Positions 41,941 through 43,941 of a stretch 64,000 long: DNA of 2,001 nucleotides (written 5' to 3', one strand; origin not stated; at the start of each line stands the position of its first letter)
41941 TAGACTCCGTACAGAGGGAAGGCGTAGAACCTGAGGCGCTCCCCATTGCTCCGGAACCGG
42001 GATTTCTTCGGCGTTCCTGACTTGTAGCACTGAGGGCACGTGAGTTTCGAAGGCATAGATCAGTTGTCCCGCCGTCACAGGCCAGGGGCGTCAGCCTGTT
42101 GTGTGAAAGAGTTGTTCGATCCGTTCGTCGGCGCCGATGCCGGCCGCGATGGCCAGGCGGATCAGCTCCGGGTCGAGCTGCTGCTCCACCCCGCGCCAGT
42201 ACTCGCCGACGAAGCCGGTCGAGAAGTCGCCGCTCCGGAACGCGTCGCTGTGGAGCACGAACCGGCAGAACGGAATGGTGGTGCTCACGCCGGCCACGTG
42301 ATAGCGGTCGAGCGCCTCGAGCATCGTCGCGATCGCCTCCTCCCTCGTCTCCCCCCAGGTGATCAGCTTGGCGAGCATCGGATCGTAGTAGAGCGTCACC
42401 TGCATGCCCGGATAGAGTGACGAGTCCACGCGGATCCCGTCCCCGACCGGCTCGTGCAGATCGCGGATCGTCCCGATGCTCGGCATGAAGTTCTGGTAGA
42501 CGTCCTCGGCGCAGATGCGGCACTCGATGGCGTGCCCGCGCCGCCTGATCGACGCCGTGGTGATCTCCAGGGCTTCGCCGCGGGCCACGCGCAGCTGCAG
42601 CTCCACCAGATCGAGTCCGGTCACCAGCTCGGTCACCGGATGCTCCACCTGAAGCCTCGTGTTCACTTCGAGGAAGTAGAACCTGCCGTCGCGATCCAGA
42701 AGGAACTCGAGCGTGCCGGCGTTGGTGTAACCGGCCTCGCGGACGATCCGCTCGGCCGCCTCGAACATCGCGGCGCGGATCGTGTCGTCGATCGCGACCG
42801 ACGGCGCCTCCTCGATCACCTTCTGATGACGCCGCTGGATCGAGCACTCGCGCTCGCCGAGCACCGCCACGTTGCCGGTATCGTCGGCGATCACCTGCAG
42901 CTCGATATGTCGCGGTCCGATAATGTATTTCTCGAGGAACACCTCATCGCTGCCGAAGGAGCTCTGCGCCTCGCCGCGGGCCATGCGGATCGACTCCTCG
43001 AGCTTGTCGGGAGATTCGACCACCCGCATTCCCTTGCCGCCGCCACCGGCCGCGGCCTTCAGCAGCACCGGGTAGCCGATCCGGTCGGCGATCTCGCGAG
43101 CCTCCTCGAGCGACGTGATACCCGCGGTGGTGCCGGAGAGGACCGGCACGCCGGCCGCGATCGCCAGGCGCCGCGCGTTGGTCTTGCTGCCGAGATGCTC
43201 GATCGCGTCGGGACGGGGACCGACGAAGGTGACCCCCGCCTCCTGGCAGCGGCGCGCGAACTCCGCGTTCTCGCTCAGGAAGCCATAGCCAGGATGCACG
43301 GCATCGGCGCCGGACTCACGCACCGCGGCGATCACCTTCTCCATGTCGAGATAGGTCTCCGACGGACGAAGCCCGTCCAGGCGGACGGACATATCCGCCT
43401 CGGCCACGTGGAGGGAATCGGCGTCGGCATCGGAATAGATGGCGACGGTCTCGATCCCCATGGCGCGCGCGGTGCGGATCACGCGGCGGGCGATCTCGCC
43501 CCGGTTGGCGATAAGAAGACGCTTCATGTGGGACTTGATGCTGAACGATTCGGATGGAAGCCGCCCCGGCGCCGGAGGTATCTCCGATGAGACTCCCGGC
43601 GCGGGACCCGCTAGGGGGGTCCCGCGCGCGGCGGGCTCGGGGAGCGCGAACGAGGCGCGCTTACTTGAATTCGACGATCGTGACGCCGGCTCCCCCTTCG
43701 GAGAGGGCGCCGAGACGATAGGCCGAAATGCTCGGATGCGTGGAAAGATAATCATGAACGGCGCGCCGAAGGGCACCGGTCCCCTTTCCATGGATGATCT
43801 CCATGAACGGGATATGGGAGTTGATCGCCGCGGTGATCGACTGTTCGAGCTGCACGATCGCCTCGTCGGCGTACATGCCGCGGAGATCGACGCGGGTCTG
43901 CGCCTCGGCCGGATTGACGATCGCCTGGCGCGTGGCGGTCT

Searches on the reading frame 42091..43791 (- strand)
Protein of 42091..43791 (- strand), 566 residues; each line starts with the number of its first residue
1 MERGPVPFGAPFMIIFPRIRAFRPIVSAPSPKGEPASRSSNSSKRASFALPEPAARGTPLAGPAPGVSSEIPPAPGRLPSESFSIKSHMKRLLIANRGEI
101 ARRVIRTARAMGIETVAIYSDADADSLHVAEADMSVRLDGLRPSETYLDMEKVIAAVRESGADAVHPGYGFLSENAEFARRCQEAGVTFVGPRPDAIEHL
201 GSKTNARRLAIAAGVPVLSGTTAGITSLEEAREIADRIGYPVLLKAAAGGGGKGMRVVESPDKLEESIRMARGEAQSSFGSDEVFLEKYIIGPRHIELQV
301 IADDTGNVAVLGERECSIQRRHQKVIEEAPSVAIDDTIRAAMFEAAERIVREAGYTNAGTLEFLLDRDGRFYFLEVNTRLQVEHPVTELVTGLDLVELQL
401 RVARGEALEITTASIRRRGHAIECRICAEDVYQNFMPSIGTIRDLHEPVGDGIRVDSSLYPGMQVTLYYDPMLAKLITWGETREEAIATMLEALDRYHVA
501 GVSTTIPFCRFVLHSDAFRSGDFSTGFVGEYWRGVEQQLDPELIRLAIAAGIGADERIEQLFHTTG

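Call 44: search_protein_families(library=pfam, proteins=[window:42091-43791:-], max_evalue=0.001)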
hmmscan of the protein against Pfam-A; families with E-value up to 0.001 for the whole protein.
window:42091-43791:- (566 aa): 6 families
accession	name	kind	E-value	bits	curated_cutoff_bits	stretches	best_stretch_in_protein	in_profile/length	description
PF02786.22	CPSase_L_D2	-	1.2e-75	254.1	19.8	1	203-410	2-210/211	Carbamoyl-phosphate synthase L chain, ATP binding domain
PF00289.28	Biotin_carb_N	-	5.7e-45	152.8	25.5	1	89-197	2-110/110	Biotin carboxylase, N-terminal domain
PF02785.25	Biotin_carb_C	-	4.9e-38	130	32.4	1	423-528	1-106/108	Biotin carboxylase C-terminal domain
PF07478.18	Dala_Dala_lig_C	-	4.5e-11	43.1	24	1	229-378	26-174/204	D-ala D-ala ligase C-terminus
PF02222.28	ATP-grasp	-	2.1e-08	34.5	27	1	224-379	15-162/179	ATP-grasp domain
PF02655.19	ATP-grasp_3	-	0.00044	20.8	23.2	1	233-381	25-158/160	ATP-grasp domain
